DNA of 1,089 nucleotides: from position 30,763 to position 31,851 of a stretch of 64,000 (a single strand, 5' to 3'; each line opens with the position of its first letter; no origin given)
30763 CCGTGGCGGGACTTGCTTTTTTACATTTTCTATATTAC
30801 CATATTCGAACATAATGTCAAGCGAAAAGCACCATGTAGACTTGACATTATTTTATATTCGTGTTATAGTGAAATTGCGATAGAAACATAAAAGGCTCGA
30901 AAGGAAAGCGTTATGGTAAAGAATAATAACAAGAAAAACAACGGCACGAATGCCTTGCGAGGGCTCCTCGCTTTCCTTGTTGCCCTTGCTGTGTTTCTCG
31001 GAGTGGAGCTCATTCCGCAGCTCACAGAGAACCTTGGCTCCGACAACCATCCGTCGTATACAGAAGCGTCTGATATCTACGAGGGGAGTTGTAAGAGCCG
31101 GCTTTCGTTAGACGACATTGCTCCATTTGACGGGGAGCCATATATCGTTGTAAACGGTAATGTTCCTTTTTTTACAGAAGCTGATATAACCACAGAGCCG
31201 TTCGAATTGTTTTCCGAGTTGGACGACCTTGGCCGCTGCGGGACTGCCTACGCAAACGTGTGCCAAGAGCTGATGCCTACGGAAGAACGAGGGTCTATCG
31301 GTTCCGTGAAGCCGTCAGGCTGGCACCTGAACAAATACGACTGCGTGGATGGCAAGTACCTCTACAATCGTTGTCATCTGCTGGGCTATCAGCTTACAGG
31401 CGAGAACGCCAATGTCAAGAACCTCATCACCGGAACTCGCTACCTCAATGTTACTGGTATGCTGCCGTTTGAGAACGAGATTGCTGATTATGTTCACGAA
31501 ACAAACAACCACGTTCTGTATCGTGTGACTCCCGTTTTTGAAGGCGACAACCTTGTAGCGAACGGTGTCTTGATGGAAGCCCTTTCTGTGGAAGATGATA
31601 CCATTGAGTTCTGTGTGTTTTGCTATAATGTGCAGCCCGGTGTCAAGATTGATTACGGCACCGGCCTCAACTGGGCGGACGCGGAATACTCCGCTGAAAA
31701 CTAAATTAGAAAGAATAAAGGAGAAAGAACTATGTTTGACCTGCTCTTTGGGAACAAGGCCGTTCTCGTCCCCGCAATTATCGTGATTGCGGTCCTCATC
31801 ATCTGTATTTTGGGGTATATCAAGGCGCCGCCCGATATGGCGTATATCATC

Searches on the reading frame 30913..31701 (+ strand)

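Call 15: search_protein_families(library=pfam, proteins=[window:30913-31701:+], max_evalue=0.001)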
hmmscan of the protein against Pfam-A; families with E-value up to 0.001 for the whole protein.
window:30913-31701:+ (263 aa): 2 families
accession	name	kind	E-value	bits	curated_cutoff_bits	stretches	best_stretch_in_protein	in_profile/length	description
PF13930.12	Endonuclea_NS_2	-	8.6e-23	81.4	27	1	102-223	13-128/132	DNA/RNA non-specific endonuclease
PF01223.29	Endonuclease_NS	-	0.00036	20.7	23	1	136-214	80-151/223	DNA/RNA non-specific endonuclease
